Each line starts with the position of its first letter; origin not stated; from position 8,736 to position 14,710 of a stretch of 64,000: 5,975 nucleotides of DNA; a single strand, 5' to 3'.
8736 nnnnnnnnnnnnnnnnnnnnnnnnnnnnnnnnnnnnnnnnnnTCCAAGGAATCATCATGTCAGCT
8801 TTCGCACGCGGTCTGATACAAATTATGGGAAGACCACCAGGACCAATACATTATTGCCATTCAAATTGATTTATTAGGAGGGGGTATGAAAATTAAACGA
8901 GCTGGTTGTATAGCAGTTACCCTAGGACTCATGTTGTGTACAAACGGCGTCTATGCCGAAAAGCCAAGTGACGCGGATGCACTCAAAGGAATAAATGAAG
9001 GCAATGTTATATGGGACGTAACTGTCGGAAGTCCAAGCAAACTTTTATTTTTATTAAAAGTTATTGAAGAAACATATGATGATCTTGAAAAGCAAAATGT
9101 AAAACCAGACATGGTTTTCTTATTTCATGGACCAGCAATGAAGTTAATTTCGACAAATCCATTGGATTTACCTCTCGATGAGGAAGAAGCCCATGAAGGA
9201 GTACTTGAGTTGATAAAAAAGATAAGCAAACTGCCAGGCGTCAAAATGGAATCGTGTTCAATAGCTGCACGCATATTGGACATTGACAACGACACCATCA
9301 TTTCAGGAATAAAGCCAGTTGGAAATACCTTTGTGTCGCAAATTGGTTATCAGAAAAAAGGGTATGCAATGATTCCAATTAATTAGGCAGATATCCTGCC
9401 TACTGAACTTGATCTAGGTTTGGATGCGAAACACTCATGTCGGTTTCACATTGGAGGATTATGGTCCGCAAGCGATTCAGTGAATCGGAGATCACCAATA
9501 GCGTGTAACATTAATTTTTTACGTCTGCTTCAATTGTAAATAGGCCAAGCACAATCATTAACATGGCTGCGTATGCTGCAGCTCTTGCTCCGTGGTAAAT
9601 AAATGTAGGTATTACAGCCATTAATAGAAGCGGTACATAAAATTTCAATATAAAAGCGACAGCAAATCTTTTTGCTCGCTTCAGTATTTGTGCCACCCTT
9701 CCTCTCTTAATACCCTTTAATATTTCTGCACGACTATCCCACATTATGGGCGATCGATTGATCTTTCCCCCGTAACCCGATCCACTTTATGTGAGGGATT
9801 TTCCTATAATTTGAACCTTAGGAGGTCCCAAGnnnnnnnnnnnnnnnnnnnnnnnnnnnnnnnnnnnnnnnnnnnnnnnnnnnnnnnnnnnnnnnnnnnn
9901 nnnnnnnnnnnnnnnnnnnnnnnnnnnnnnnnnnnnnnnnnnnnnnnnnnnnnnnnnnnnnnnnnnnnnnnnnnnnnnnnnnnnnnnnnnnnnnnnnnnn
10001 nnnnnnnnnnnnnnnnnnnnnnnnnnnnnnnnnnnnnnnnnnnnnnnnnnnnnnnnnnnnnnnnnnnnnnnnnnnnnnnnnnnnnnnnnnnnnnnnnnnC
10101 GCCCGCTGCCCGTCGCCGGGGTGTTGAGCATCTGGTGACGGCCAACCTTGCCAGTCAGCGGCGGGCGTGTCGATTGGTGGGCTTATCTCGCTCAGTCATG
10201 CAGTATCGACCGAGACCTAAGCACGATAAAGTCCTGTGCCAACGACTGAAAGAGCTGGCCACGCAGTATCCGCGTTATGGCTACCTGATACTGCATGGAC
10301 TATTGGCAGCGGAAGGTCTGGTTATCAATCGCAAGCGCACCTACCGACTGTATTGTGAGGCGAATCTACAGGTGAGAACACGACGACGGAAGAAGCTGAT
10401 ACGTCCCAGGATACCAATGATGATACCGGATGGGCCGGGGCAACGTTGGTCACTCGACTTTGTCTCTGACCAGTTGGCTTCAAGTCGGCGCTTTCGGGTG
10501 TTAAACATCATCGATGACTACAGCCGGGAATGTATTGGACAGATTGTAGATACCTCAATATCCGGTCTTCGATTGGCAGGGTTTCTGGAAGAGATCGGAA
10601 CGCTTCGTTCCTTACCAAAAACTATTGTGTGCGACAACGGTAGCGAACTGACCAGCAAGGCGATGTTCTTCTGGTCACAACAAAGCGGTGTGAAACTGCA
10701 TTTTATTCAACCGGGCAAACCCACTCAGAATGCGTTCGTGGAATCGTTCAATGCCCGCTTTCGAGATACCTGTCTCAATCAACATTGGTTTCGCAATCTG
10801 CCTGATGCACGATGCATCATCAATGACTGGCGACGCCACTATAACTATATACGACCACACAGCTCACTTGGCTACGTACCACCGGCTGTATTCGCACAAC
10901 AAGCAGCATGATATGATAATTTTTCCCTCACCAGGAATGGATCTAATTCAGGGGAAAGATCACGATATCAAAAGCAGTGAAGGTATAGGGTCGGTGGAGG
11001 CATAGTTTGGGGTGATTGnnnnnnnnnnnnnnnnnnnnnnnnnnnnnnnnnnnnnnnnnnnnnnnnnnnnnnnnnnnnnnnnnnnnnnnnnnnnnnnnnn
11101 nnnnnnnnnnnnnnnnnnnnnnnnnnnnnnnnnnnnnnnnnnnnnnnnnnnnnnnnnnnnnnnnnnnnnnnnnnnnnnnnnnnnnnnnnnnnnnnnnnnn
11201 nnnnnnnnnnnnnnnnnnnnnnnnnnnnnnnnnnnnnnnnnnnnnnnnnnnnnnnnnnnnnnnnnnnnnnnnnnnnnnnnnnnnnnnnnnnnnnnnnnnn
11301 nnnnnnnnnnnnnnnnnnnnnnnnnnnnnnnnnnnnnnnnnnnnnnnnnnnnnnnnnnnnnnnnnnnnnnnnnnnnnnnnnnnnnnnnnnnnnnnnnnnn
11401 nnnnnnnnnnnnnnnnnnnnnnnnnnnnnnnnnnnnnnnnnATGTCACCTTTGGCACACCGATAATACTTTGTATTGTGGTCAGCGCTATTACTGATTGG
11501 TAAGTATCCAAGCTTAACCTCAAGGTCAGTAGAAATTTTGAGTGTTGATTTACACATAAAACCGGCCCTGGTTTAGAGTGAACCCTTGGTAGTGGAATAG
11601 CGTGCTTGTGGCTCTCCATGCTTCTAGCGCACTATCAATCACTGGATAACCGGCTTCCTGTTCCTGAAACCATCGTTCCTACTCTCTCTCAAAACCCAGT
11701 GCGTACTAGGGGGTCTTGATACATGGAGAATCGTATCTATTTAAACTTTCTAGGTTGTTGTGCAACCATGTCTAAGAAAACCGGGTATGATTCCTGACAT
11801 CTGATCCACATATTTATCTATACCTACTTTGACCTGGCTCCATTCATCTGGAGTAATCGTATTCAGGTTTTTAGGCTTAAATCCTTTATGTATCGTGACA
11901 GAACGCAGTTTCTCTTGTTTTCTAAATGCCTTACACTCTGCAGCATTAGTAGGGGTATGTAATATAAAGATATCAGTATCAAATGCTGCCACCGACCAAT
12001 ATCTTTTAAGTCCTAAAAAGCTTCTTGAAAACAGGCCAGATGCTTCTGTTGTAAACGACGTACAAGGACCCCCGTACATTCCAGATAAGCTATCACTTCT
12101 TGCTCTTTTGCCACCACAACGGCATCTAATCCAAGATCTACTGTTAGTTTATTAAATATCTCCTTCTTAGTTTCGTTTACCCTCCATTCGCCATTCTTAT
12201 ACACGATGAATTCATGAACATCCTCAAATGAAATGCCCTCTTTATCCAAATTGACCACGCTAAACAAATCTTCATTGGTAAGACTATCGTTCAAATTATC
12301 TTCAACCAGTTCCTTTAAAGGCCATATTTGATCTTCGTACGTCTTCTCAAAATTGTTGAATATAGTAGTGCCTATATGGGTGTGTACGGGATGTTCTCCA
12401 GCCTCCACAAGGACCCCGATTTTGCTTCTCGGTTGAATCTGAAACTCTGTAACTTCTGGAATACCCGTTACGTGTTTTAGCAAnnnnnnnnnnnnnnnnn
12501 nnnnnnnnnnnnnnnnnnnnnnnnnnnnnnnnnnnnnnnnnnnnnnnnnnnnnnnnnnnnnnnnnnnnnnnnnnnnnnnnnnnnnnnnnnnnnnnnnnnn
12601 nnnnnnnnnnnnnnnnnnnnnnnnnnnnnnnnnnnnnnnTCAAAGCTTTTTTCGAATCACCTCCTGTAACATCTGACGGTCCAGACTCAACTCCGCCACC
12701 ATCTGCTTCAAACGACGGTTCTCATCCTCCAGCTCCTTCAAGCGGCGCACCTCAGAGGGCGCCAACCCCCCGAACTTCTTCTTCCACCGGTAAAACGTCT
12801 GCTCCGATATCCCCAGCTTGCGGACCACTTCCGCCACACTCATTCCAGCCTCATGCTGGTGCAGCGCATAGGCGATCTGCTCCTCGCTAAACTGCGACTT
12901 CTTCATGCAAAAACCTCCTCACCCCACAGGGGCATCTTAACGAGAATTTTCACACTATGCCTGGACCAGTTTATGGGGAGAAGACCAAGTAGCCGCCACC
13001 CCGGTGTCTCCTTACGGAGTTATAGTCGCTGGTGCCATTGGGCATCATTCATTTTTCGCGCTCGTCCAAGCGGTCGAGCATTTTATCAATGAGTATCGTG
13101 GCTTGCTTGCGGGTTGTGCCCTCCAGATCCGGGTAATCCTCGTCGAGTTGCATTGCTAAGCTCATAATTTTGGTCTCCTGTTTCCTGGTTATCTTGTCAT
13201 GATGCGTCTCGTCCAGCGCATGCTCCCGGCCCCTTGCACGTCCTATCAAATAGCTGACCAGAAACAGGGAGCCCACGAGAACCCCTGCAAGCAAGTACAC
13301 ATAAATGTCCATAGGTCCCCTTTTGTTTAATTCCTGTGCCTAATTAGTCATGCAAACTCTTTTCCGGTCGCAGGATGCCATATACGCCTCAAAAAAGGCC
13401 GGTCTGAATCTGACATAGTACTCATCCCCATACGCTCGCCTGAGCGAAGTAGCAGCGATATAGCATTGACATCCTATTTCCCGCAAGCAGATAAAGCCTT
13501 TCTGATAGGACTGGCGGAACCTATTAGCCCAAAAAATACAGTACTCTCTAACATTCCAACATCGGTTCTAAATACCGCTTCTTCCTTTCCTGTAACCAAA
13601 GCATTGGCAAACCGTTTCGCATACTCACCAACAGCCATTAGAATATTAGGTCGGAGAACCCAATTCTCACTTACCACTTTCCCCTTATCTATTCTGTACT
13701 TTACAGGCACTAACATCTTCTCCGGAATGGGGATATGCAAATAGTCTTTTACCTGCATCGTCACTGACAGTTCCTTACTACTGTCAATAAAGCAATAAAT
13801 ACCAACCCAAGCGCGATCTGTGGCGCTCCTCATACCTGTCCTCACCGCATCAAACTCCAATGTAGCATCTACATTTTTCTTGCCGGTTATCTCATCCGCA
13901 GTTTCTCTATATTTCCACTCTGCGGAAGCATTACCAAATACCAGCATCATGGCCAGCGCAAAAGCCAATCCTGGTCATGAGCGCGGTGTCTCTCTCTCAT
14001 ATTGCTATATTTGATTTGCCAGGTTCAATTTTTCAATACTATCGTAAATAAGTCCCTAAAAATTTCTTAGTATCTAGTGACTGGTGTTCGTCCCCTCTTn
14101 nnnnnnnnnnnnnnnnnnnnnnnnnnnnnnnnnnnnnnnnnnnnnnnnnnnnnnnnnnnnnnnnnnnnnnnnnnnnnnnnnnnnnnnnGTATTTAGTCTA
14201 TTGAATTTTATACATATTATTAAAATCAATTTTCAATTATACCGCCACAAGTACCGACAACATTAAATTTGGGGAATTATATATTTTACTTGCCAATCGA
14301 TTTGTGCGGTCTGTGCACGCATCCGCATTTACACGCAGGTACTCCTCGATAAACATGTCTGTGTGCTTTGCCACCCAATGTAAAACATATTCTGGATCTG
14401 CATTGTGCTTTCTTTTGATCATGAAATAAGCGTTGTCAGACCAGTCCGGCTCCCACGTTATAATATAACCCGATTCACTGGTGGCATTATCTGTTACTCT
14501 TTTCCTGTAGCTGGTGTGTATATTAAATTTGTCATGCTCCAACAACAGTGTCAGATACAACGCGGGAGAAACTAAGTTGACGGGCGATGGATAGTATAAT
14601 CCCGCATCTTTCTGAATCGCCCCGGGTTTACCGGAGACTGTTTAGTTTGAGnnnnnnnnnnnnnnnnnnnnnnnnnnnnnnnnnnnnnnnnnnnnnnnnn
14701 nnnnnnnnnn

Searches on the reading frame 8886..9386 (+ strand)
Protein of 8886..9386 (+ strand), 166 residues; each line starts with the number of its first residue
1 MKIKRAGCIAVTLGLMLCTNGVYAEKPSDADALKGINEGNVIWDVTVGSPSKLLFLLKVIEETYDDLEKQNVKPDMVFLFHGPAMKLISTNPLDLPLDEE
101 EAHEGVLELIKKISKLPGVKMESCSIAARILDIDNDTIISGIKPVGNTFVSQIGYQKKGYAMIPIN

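Call 57: search_protein_families(library=pfam, proteins=[window:8886-9386:+], max_evalue=0.001)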
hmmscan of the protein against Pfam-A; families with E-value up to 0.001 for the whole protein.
window:8886-9386:+ (166 aa): 1 family
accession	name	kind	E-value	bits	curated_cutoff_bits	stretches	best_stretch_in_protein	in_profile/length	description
PF02635.20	DsrE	-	0.00018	22.1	22.7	1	74-163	32-114/116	DsrE/DsrF-like family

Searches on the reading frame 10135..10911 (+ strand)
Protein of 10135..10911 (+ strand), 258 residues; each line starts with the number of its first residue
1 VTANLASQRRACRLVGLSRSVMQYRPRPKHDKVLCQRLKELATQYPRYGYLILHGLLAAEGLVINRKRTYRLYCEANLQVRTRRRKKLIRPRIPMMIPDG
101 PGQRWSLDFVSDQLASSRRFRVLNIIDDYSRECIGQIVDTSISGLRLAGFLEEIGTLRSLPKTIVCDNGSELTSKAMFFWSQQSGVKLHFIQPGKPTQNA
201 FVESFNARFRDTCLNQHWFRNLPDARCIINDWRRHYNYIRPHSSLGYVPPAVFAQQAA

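Call 57: search_protein_families(library=pfam, proteins=[window:10135-10911:+], max_evalue=0.001)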
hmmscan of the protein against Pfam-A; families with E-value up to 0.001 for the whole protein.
window:10135-10911:+ (258 aa): 3 families
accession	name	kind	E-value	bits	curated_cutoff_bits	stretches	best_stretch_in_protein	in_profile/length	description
PF13683.12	rve_3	-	1.5e-31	108.4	26.5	1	185-250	2-67/67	Integrase core domain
PF00665.32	rve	-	6.6e-17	62.1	32.6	1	100-196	3-102/102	Integrase core domain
PF13276.12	HTH_21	-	1.4e-09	38.5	28.1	1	34-86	6-60/60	HTH-like domain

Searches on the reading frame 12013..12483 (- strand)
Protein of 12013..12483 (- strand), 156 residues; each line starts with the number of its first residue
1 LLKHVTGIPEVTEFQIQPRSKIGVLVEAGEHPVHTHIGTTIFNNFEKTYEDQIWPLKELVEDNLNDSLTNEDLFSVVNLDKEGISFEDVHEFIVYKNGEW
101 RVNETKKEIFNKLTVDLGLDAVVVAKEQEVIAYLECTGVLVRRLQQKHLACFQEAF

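Call 44: search_protein_families(library=pfam, proteins=[window:12013-12483:-], max_evalue=0.1)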
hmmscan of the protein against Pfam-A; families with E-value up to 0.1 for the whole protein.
window:12013-12483:- (156 aa): 1 family
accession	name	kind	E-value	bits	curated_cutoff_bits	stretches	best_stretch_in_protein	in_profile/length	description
PF09524.15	Phg_2220_C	-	0.0083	16.6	27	0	81-106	29-52/73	Conserved phage C-terminus (Phg_2220_C)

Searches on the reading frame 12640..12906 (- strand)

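Call 92: search_protein_families(library=pfam, proteins=[window:12640-12906:-], max_evalue=0.001)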
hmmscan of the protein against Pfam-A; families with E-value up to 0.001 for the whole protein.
window:12640-12906:- (88 aa): 10 families
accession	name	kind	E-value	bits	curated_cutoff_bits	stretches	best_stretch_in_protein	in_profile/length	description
PF01527.26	HTH_Tnp_1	-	3.5e-22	78.8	24.1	1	1-71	1-75/75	Transposase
PF13384.12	HTH_23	-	3.1e-10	40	24.6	1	8-50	4-48/50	Homeodomain-like domain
PF13518.12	HTH_28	-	6.1e-09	36.3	25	1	20-46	11-37/52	Helix-turn-helix domain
PF13551.12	HTH_29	-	1.3e-07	32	28.1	1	15-45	5-36/64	Winged helix-turn helix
PF02796.21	HTH_7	-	2.1e-07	31.4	23.8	1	3-42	3-42/45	Helix-turn-helix domain of resolvase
PF13022.12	HTH_Tnp_1_2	-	1.8e-05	25.2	27.9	1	9-44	13-49/122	Helix-turn-helix of insertion element transposase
PF13443.12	HTH_26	-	8.7e-05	23.1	22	1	18-44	7-33/63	Cro/C1-type HTH DNA-binding domain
PF04218.19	CENP-B_N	-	0.00039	20.4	21.2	0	18-44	19-45/53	CENP-B N-terminal DNA-binding domain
PF00165.29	HTH_AraC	-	0.00084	19.9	26.6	0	18-54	4-41/42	Bacterial regulatory helix-turn-helix proteins, AraC family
PF12833.13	HTH_18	-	0.00092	19.9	33.6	0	14-55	36-79/80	Helix-turn-helix domain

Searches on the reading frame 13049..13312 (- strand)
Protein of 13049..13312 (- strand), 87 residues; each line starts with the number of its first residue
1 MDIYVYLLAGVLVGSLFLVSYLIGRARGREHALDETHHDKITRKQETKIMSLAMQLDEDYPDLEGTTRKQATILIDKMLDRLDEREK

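Call 44: search_protein_families(library=pfam, proteins=[window:13049-13312:-], max_evalue=0.1)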
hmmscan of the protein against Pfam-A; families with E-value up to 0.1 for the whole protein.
window:13049-13312:- (87 aa): 1 family
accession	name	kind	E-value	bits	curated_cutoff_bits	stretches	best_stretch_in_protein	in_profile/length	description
PF21222.2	Lamp2_2nd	-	0.052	13.8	27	1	8-29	9-28/32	Lysosome-associated membrane glycoprotein 2, transmembrane segment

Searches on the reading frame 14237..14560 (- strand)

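Call 3: search_protein_families(library=pfam, proteins=[window:14237-14560:-], max_evalue=1)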
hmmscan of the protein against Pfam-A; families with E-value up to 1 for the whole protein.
window:14237-14560:- (107 aa): 1 family
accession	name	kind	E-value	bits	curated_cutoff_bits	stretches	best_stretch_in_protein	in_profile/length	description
PF09644.15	Mg296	-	0.068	13.8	25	1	29-104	35-108/126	Mg296 protein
